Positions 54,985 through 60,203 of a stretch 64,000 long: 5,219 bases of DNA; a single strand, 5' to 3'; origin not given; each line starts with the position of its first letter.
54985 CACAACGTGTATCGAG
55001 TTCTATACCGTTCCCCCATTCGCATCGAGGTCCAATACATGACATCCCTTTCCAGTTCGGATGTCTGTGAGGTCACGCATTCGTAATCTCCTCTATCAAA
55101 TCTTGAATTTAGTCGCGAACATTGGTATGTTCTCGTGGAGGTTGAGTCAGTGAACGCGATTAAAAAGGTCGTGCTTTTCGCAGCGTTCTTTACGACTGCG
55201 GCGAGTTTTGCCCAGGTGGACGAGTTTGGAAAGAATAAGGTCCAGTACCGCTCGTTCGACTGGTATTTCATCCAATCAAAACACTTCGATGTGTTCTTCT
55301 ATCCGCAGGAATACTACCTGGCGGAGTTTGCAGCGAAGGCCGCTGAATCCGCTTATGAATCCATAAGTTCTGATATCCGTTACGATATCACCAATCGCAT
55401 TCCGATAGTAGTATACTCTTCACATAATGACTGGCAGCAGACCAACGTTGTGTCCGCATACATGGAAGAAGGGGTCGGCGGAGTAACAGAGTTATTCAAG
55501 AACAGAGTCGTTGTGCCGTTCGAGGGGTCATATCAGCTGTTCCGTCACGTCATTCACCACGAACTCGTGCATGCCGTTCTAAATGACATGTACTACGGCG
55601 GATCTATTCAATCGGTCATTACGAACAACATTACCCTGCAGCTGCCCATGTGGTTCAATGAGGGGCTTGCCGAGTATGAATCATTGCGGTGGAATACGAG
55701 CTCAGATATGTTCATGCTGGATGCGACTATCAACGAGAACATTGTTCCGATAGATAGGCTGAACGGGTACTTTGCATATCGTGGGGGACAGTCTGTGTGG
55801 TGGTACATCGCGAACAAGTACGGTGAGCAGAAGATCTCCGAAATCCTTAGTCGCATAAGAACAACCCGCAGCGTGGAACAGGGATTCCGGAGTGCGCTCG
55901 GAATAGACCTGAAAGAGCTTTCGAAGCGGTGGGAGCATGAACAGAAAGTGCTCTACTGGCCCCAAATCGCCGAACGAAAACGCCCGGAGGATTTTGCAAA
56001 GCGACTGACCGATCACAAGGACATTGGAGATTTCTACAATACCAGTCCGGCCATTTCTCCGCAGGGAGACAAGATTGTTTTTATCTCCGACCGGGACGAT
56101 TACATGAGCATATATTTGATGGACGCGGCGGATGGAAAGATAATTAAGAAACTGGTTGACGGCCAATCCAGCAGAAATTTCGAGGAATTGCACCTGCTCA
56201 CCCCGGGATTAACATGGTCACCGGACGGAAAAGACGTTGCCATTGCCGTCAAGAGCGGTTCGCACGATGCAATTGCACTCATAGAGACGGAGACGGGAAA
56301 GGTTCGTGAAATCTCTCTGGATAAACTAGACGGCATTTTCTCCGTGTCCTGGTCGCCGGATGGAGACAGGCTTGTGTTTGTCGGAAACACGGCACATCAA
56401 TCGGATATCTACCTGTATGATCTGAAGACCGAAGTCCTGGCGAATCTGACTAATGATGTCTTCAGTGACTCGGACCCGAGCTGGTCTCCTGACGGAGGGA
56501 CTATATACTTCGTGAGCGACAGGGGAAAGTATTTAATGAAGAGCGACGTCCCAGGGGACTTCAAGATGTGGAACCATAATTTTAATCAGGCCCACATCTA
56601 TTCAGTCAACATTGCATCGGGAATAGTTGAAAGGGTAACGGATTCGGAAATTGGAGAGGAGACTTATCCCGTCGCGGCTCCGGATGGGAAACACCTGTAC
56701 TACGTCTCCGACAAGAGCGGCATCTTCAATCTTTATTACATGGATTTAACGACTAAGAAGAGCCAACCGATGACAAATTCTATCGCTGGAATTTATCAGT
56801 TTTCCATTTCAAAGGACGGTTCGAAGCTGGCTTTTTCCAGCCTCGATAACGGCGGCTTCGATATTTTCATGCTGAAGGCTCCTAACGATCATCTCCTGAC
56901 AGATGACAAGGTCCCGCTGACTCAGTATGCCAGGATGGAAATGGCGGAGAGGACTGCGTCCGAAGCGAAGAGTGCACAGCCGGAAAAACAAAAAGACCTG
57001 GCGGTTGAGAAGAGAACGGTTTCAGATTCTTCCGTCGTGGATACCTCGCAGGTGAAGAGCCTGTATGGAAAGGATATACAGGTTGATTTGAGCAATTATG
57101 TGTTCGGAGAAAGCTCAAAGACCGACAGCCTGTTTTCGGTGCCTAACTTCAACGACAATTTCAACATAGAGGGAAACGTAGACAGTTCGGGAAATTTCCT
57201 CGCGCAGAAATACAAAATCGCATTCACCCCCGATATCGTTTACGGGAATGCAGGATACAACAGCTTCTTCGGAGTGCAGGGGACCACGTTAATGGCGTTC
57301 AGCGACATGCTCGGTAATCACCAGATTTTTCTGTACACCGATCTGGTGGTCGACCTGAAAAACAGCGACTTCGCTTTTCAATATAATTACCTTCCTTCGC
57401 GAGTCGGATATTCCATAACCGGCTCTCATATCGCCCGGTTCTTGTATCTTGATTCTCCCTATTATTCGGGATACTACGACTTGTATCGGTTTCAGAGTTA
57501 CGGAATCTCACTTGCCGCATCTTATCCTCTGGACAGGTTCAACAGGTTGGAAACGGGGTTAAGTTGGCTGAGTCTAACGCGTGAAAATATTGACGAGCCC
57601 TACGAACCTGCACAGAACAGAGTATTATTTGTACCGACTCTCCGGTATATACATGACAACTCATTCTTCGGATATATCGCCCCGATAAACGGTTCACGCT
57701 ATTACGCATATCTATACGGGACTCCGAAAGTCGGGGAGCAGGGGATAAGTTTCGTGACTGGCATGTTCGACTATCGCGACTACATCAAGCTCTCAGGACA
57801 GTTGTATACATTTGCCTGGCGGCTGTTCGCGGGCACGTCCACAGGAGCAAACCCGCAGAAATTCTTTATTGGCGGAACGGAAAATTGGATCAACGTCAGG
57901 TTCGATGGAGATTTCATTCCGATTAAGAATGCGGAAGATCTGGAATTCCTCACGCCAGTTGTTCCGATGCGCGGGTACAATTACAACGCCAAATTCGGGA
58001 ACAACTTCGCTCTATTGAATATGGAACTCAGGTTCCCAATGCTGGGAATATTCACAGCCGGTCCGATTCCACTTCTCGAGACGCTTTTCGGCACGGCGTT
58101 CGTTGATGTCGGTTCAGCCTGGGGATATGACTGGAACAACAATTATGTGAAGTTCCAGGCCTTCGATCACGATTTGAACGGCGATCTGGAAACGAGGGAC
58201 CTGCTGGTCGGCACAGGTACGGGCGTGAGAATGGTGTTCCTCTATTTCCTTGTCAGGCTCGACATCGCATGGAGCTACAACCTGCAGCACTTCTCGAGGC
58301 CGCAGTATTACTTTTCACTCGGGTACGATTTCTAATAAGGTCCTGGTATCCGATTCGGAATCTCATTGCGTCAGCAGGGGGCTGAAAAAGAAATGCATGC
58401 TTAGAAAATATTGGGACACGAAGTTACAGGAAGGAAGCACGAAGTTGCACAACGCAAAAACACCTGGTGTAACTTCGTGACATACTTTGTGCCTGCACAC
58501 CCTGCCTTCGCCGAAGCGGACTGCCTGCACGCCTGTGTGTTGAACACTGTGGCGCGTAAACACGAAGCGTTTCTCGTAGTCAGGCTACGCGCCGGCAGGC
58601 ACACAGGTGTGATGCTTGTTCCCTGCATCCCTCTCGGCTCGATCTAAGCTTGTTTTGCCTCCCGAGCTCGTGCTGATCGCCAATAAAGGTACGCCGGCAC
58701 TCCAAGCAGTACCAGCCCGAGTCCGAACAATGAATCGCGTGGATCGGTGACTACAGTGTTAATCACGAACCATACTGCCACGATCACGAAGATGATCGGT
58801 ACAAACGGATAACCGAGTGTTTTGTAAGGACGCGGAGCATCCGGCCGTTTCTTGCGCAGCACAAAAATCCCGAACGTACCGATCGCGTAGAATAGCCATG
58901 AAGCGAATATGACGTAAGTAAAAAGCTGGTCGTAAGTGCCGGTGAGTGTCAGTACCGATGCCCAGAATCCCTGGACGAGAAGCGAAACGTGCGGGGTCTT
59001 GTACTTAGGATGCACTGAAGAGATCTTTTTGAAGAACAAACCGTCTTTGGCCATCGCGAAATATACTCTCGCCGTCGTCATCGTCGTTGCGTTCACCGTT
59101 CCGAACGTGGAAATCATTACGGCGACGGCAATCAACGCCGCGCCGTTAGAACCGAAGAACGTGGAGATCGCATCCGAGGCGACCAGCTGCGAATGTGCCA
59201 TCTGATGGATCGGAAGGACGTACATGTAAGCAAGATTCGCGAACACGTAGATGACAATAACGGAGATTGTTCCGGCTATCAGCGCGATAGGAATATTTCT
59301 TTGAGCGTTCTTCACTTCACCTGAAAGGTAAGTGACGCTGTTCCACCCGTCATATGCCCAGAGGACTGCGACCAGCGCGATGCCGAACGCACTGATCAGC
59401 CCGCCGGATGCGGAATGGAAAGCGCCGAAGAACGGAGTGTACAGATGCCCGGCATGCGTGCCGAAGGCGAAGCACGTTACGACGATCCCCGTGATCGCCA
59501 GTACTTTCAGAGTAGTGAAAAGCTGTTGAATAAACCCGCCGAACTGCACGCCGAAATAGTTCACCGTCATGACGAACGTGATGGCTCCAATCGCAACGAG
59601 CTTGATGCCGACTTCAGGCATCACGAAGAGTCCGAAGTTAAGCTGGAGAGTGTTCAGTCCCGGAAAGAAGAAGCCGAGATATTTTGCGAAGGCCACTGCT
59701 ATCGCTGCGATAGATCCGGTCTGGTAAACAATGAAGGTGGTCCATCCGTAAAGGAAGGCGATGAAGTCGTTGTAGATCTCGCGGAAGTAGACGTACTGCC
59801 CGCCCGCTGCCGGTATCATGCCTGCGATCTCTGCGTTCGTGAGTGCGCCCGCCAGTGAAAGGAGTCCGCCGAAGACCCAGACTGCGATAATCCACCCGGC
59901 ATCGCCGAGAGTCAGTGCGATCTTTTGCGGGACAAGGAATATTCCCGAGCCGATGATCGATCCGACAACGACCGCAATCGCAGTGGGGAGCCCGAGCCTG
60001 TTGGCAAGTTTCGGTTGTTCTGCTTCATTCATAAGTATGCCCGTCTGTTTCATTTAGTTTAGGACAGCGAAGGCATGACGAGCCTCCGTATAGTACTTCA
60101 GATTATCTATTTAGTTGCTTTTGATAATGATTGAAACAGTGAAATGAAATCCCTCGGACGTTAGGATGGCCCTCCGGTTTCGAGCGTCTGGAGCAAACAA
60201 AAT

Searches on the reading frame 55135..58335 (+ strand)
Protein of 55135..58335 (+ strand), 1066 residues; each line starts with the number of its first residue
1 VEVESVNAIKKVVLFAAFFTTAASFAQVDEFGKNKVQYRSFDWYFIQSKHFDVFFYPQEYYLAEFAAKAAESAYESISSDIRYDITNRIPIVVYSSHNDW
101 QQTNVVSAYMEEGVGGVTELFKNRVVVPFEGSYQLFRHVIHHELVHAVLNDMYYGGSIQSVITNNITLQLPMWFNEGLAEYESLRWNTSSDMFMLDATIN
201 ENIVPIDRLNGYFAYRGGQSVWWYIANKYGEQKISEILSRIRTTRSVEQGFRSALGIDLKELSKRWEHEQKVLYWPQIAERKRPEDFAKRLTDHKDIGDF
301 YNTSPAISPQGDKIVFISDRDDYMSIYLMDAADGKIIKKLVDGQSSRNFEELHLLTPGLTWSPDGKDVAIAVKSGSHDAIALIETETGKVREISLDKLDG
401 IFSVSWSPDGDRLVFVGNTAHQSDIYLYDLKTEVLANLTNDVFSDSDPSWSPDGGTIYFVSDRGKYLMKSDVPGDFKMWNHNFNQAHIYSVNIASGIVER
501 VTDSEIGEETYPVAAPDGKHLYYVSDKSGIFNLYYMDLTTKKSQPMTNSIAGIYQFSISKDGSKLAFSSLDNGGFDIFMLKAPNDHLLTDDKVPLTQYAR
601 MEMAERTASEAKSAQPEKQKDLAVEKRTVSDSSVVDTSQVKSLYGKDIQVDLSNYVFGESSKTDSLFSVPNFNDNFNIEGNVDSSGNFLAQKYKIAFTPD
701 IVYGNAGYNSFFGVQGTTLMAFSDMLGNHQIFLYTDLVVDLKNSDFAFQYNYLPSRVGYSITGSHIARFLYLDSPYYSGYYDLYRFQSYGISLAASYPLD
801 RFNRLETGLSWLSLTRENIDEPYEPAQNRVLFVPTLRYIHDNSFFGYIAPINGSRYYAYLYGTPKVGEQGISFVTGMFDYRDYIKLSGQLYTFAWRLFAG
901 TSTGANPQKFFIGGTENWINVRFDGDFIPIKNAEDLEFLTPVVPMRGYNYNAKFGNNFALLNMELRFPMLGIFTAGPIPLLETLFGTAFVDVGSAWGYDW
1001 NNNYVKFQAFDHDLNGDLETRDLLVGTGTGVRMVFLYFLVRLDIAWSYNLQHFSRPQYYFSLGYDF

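Call 41: search_protein_families(library=pfam, max_evalue=0.00001, proteins=[window:55135-58335:+])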
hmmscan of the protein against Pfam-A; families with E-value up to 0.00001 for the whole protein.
window:55135-58335:+ (1066 aa): 5 families
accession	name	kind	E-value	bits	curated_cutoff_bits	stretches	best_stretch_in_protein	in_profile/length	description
PF07676.18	PD40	-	2.6e-30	104.1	20.9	1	438-464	4-30/38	WD40-like Beta Propeller Repeat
PF13485.12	Peptidase_MA_2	-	4e-12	46.8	32.4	1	84-267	16-196/201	Peptidase MA superfamily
PF00930.27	DPPIV_N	-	2.5e-11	43.3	22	0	423-467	23-67/354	Dipeptidyl peptidase IV (DPP IV) N-terminal region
PF25174.1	Beta-prop_THOC3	-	4.9e-09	36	305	0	359-466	52-153/272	THOC3 beta-propeller domain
PF24817.1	WD40_WDHD1_1st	-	6.9e-07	29.2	109.9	0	308-466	137-289/291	WDHD1 first WD40 domain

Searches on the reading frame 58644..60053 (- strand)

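Call 11: search_protein_families(library=ncbifam, proteins=[window:58644-60053:-])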
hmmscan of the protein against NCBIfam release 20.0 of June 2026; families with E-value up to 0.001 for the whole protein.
window:58644-60053:- (469 aa): 25 families
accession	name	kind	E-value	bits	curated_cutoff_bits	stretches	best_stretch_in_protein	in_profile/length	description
TIGR00911.1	2A0308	subfamily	2.8e-77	260.3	701.8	1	11-457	39-472/505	L-type amino acid transporter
TIGR00909.1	2A0306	subfamily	3.1e-64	217.5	556.8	1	17-457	2-428/429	amino acid transporter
NF008466.1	PRK11357.1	equivalog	4.3e-50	170.9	800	1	15-464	5-441/446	fructoselysine/psicoselysine transporter FrlA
NF053761.1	BrChAATpBcaP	equivalog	5.4e-42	144.4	690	1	7-434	11-430/460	branched-chain amino acid transporter BcaP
TIGR00905.1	2A0302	subfamily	1e-40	140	409.05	1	11-463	4-440/473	basic amino acid/polyamine antiporter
NF007929.0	PRK10644.1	equivalog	5.3e-26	91.3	574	1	17-373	7-342/445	arginine/agmatine antiporter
TIGR03810.1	arg_ornith_anti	equivalog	1e-25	90.4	591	1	19-428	2-406/468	arginine-ornithine antiporter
TIGR00908.1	2A0305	equivalog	1.2e-25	90.3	381.75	1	26-460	15-432/442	ethanolamine permease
TIGR00906.1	2A0303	subfamily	2.4e-25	89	681.7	1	8-402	21-429/602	cationic amino acid transport permease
TIGR04298.1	his_histam_anti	equivalog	1.4e-18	67.4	750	1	27-455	9-424/429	histidine-histamine antiporter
NF007938.0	PRK10655.1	equivalog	6.1e-18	65.2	409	1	18-373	6-340/438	putrescine-ornithine antiporter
TIGR00907.1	2A0304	subfamily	4.5e-17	62.1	598.3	1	44-412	38-418/482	amino acid permease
NF007754.0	PRK10435.1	equivalog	1.5e-16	60.5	585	1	17-366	4-331/443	cadaverine/lysine antiporter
NF008245.0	PRK11021.1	equivalog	4.5e-16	58.9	284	1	16-371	4-334/419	L-methionine/branched-chain amino acid transporter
TIGR04299.1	antiport_PotE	equivalog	2.1e-14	53.6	560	1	29-371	15-336/430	putrescine-ornithine antiporter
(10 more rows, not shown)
